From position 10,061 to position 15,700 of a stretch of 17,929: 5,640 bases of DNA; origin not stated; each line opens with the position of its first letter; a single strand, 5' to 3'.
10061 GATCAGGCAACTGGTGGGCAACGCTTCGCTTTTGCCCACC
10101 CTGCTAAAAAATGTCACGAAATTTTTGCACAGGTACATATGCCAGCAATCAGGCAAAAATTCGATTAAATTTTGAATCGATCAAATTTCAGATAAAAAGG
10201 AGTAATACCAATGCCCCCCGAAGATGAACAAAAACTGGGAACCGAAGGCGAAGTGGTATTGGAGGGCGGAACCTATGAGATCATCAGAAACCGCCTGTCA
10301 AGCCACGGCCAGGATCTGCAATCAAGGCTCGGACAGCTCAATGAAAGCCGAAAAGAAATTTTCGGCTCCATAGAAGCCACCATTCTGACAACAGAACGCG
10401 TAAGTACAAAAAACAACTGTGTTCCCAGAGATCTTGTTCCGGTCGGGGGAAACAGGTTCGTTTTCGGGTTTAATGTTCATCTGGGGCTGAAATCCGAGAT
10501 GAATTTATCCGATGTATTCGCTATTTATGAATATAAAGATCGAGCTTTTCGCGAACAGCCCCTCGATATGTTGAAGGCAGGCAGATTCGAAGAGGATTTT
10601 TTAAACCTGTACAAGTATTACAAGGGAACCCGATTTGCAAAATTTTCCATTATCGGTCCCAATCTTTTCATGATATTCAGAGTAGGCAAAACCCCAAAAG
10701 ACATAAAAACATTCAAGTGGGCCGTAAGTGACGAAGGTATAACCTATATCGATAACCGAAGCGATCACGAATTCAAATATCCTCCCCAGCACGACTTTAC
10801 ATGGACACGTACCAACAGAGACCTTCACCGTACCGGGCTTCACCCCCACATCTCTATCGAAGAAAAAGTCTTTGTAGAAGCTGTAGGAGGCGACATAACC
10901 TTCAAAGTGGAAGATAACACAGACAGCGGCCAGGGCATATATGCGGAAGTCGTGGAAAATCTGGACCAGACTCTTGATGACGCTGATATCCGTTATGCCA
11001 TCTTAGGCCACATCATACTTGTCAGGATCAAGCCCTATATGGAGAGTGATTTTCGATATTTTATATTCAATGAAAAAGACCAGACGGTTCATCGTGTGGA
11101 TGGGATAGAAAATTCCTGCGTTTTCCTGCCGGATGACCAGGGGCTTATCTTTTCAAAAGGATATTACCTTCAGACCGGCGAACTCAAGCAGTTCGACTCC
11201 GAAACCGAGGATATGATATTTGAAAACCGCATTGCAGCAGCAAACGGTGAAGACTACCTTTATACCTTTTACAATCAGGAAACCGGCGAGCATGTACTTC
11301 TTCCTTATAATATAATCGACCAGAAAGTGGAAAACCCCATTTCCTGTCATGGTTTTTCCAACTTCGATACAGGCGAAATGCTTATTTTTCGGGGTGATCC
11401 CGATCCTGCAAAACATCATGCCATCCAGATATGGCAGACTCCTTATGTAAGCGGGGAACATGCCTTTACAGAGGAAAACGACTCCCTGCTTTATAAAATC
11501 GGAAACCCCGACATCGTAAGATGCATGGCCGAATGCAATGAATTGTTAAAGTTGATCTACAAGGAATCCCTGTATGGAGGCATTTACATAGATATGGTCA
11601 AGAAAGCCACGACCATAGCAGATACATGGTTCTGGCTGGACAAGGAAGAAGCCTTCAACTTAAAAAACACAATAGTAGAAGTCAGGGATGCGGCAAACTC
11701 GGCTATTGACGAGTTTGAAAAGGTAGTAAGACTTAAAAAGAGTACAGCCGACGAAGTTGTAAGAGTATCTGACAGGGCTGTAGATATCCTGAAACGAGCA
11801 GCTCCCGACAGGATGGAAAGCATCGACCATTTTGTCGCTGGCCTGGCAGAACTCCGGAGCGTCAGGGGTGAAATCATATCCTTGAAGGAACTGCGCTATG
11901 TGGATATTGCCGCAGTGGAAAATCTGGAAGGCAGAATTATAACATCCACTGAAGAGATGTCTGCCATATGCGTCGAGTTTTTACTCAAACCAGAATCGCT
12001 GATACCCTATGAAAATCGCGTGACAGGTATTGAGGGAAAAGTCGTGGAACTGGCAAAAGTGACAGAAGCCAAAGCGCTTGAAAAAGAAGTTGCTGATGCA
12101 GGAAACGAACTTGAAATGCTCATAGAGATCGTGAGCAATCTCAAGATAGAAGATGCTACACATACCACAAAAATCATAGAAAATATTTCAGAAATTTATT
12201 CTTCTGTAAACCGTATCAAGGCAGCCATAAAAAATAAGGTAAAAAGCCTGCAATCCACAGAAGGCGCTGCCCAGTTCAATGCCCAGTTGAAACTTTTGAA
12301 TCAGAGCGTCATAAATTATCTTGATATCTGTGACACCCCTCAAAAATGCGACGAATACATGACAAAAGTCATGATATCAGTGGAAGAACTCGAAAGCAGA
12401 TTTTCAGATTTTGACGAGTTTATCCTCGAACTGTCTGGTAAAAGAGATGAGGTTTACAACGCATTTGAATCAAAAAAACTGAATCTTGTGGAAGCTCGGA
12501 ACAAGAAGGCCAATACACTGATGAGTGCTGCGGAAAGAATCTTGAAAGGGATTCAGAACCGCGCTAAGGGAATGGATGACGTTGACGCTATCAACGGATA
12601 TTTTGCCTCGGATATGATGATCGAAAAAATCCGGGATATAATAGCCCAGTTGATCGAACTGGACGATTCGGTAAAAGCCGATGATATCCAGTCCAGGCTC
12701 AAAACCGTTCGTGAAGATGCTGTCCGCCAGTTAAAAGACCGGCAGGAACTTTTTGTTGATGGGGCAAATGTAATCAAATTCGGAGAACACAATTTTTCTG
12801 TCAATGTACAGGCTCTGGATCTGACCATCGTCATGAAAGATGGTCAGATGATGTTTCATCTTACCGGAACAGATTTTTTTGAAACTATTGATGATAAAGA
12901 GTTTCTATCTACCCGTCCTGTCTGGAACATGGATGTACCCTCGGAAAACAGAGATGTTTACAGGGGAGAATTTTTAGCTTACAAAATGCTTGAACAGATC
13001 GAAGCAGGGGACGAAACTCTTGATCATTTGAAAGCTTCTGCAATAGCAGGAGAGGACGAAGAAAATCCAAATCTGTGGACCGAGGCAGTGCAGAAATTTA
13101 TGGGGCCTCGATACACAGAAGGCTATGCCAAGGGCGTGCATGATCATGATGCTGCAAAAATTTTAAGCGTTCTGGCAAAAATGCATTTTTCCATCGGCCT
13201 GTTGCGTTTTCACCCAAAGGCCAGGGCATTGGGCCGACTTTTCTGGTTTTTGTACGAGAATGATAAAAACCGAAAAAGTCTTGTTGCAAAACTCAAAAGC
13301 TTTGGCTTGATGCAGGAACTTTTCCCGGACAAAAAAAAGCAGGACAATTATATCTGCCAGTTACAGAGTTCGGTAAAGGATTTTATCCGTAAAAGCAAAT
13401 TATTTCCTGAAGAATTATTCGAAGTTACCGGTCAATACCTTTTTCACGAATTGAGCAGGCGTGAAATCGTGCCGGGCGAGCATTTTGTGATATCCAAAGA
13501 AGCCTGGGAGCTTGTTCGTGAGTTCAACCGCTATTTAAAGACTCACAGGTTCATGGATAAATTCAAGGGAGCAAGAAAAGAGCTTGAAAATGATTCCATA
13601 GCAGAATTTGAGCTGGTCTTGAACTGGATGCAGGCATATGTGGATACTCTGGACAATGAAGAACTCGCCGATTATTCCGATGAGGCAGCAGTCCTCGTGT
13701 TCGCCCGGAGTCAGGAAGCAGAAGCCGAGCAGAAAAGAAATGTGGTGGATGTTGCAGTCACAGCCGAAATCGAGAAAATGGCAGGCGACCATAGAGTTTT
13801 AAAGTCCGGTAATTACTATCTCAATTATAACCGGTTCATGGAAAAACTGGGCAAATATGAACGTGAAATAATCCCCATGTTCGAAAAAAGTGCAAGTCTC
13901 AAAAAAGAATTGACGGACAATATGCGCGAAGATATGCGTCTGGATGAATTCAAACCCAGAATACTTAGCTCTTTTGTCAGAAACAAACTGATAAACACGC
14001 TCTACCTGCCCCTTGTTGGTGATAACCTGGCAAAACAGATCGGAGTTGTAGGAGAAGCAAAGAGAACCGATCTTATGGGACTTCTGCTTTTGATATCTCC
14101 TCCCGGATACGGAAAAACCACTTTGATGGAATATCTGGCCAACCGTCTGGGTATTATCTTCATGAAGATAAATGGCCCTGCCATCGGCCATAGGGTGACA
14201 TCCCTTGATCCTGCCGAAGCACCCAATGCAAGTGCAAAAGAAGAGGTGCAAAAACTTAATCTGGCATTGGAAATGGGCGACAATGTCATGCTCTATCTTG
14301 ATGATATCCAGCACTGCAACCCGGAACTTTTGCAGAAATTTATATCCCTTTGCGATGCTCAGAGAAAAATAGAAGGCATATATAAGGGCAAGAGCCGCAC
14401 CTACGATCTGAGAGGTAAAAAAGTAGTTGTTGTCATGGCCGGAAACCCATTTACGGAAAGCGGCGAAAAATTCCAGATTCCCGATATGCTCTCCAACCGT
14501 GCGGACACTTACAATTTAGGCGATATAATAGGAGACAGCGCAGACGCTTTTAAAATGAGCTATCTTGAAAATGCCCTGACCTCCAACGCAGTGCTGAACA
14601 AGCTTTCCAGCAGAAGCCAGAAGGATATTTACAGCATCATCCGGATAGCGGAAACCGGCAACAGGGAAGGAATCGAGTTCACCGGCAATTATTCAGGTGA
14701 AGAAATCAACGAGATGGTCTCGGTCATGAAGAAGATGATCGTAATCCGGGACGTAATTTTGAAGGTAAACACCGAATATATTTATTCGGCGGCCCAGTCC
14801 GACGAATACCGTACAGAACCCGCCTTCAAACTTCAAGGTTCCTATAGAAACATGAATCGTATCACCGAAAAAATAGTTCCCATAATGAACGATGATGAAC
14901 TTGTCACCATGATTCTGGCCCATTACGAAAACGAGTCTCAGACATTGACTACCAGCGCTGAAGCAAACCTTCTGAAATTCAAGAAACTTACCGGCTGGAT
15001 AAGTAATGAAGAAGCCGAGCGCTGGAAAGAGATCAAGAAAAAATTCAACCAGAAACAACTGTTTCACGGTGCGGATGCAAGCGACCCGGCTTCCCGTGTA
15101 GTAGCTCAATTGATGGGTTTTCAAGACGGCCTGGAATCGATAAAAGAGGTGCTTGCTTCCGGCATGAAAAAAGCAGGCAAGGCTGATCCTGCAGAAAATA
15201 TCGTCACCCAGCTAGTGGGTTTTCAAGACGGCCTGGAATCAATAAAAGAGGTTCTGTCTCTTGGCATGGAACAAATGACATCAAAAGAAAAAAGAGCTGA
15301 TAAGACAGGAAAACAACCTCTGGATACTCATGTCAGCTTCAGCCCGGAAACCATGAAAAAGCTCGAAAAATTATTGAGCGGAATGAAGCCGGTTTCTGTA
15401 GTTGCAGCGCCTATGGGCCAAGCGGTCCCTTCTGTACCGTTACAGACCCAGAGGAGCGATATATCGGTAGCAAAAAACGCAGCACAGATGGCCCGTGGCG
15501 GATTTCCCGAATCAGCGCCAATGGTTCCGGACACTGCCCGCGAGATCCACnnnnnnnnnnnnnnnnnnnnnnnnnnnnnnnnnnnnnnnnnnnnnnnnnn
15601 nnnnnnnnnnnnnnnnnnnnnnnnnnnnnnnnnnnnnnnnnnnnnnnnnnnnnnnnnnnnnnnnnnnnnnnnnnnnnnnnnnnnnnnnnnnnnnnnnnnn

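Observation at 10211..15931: Giant protein with an unclassifiable architecture: unknown N-terminal domain, about 850 aa helical stalk, AAA_5-like ATPase, ankyrin tail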

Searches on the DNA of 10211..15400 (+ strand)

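Call 66: search_dna_similar(query=L163:8800-10857:+, collection=ecoli_genomes, mode=distant, max_rows=8)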
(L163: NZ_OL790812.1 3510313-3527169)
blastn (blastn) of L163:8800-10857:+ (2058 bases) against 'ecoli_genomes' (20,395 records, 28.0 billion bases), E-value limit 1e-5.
No match.
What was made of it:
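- Tried and rejected: A blastn search with the Proteus AAA region found no match (call 66).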

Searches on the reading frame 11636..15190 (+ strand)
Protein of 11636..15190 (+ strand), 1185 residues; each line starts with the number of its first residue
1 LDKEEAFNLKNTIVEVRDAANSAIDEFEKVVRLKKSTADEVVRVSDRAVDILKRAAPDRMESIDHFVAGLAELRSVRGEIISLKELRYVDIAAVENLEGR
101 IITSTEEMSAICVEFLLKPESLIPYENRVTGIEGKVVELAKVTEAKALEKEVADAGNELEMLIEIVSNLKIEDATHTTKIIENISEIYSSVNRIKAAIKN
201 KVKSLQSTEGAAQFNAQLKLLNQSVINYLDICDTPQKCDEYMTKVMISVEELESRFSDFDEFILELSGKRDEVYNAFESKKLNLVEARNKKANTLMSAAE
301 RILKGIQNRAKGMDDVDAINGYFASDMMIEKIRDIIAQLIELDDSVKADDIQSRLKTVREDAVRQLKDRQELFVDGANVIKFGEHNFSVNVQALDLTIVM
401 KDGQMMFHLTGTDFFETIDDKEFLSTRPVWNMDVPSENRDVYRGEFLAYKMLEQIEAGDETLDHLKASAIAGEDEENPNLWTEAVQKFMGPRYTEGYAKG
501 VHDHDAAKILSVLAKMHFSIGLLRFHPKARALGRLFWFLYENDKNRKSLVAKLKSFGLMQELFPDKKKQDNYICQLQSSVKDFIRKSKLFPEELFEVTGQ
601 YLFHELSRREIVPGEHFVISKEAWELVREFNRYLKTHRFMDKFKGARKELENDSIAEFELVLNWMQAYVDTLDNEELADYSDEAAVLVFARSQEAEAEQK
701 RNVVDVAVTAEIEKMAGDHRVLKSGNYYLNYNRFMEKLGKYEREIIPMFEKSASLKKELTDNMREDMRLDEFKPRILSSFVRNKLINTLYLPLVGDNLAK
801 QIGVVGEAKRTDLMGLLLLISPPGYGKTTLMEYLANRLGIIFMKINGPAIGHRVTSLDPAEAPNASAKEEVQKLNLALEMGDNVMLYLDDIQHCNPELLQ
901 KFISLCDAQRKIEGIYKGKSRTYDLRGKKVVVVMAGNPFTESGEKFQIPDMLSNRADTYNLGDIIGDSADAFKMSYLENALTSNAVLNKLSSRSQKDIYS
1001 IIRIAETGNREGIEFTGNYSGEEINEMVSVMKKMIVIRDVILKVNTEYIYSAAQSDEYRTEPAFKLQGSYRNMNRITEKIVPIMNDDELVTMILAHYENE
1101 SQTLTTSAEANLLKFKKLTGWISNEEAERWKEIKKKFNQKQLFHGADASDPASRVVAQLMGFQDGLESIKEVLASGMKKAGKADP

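Call 47: predict_structure(alignment_id=A3)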
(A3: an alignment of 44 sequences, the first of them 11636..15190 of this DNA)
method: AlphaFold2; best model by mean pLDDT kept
length: 1185 residues; sequences in the alignment: 44
mean_pLDDT: 78.8   pTM: 0.49
mean pLDDT of the five models: 78.8, 74.8, 74.6, 72.4, 70.6
residues with pLDDT >= 90: 164; 70-90: 788; 50-70: 187; < 50: 46
segments of 3 or more residues with pLDDT < 50: 1-4, 610-613, 776-779, 808-810, 943-965, 1183-1185
pLDDT, mean of each block of 10 residues (from residue 1): 51 80 81 85 88 73 76 84 83 86 82 78 80 76 75 78 71 74 79 76 64 76 86 85 88 76 83 89 85 87 84 77 84 90 84 81 64 58 75 78 88 85 91 87 91 82 62 58 81 63 88 87 89 88 78 77 66 89 90 89 77 65 89 90 89 89 91 84 89 55 81 89 89 91 91 92 84 53 70 76 62 51 64 79 86 87 89 88 81 82 76 87 82 70 46 34 53 81 69 75 86 76 85 91 83 73 83 86 86 91 80 92 90 83 61 65 73 72 50
secondary structure, 60 per line:
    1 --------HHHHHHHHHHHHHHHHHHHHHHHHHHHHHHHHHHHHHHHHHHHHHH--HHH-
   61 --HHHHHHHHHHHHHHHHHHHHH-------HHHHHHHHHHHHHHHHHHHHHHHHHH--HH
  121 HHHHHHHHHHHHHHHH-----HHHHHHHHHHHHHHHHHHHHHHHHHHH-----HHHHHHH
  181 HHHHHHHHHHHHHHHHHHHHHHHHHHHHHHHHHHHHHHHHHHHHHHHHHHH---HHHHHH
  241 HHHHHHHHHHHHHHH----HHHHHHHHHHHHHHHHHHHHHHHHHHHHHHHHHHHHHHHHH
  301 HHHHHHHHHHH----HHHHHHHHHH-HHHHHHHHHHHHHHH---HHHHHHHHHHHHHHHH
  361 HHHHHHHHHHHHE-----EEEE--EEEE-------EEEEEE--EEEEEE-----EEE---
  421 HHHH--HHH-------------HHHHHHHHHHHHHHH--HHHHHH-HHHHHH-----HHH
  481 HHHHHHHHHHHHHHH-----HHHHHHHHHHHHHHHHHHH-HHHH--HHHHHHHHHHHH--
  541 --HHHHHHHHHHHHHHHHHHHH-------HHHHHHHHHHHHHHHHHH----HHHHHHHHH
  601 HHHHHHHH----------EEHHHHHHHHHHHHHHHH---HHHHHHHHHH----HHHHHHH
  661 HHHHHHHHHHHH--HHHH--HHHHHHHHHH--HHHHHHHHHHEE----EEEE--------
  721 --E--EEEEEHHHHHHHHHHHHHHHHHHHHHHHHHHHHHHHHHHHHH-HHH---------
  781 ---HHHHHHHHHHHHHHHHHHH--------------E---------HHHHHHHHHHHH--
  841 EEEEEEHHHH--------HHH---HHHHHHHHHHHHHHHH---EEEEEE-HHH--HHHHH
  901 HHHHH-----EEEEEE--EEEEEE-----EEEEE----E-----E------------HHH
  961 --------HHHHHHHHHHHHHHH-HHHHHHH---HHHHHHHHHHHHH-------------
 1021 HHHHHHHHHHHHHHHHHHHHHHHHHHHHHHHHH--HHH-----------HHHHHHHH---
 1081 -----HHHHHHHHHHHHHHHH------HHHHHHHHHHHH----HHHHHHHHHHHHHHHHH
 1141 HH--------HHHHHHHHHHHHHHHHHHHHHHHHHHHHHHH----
elements in order (helices of 4 or more, strands of 3 or more residues): H9-54 H63-83 H91-116 H119-136 H142-168 H174-231 H235-255 H260-311 H316-325 H327-341 H345-372 E379-382 E385-388 E396-401 E404-409 E415-417 H421-424 H443-457 H460-465 H467-472 H478-495 H501-519 H521-524 H527-538 H543-562 H570-587 H592-608 H621-636 H640-649 H654-672 H675-678 H681-690 H693-702 E709-712 E726-730 H731-767 H784-802 H827-838 E841-846 H847-850 H865-880 E884-889 H896-905 E911-916 E919-924 E930-934 H969-983 H985-991 H995-1007 H1021-1053 H1070-1077 H1086-1101 H1108-1119 H1124-1142 H1151-1181
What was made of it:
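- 11660..12751 (+): All-helical rod, aa 484-847: ten helices of 18-58 residues; contains DUF7902 (aa 596-678). AF2 DSSP (call 47).
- On Classical AAA clade (Vps4, p97, FtsH, NSF; Pfam PF00004): A hairpin is predicted before sensor 1 (call 47).
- Checked: In the AF2 model (call 47, pLDDT 78.8) only aa 484-847 (about 365 aa) are long helices.
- The predicted region around R1430 has pLDDT below 50 (call 47).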

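Call 49: fold_search(model_id=the predicted structure, library=pdb)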
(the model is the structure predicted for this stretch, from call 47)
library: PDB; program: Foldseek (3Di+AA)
matches with E <= 10: 407; with E <= 0.001: 3
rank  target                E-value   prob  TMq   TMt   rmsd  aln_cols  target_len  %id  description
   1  7k58_C                8.3e-07  1.00  0.13  0.05  51.1      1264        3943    9  Structure of outer-arm dyneins bound to microtubule with microtubule binding state 1(MTBS-1) (released 2021-09-29)
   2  7k5b_C                1.2e-06  1.00  0.13  0.05  50.9      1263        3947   10  Structure of outer-arm dynein bound to microtubule doublet in microtubule binding state 2 (MTBS-2) (released 2021-09-29)
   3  8glv_DA               7.1e-05  0.97  0.12  0.04  45.5      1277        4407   11  96-nm repeat unit of doublet microtubules from Chlamydomonas reinhardtii flagella (released 2023-05-31)
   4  8glv_Fm               1.7e-03  0.84  0.13  0.05  50.8      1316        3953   10  96-nm repeat unit of doublet microtubules from Chlamydomonas reinhardtii flagella (released 2023-05-31)
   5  9bly_A                2.0e-03  0.80  0.13  0.04  47.8      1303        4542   11  Composite structure of full-length human dynein-1 in phi-particle conformation (released 2025-04-23)
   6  7z8f_e                3.2e-03  0.77  0.13  0.04  55.6      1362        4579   10  Composite structure of dynein-dynactin-BICDR on microtubules (released 2022-07-27)
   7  9bmb                  3.4e-03  0.75  0.12  0.05  48.9      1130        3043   10  Post-1 motor domain from full-length human dynein-1 bound to microtubules in 5mM ADP condition (released 2025-04-23)
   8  8efv_B                5.1e-03  1.00  0.11  0.33  12.7       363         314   13  Structure of single homo-hexameric Holliday junction ATP-dependent DNA helicase RuvB motor (released 2023-05-10)
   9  6l1q_A                5.3e-03  1.00  0.13  0.42  10.8       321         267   12  Crystal structure of AfCbbQ2, a MoxR AAA+-ATPase and CbbQO-type Rubisco activase from Acidithiobacillus ferrooxidans (released 2019-12-18)
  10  9bly_B                5.8e-03  0.63  0.13  0.04  47.8      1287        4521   11  Composite structure of full-length human dynein-1 in phi-particle conformation (released 2025-04-23)
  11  9qh8_A                6.0e-03  1.00  0.13  0.47   9.0       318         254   12  reduced NorQ-NorD VWA domain complex from Paracoccus denitrificans (released 2026-03-25)
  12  9qh6_B                7.4e-03  1.00  0.13  0.46  10.5       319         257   12  NorQ in complex with NorD VWA domain from Paracoccus denitrificans (released 2026-03-25)
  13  9qh4_A                7.7e-03  1.00  0.12  0.43   9.1       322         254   12  NorQ hexamer from Paracoccus denitrificans (released 2026-03-25)
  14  9qhg_E                7.7e-03  1.00  0.11  0.40  13.9       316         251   11  NorQD complex state 4 from Jhaorihella thermophila (released 2026-03-25)
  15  8bx8_A                7.7e-03  0.54  0.12  0.04  50.8      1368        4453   10  In situ outer dynein arm from Chlamydomonas reinhardtii in the post-power stroke state (released 2023-05-10)
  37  9fqr_K2               8.2e-02  0.12  0.09  0.04  54.4      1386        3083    9  96-nm repeat of axonemal doublet microtubules from bovine sperm (released 2025-03-26)
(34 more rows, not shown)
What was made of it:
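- The top Foldseek hits are dynein heavy chains (E=8e-7), followed by MoxR-type NorQ/CbbQ (E about 5e-3, TMt 0.42-0.47) and Mdn1 (E=0.09) (call 49).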

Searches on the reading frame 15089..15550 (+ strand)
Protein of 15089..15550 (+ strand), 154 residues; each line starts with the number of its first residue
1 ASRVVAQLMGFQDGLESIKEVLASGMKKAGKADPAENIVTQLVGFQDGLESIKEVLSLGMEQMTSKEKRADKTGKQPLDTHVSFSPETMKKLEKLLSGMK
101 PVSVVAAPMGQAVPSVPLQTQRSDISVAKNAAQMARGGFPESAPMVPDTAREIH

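Call 84: search_protein_families(library=pfam, proteins=[window:15089-15550:+], max_evalue=1)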
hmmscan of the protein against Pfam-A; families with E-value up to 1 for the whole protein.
window:15089-15550:+ (154 aa): 2 families
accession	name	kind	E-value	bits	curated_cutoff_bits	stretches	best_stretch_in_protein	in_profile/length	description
PF11254.13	DUF3053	-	0.16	12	23.9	1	39-134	88-188/219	Protein of unknown function (DUF3053)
PF07541.17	EIF_2_alpha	-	0.19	12.2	22.8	0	13-39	71-96/114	Eukaryotic translation initiation factor 2 alpha subunit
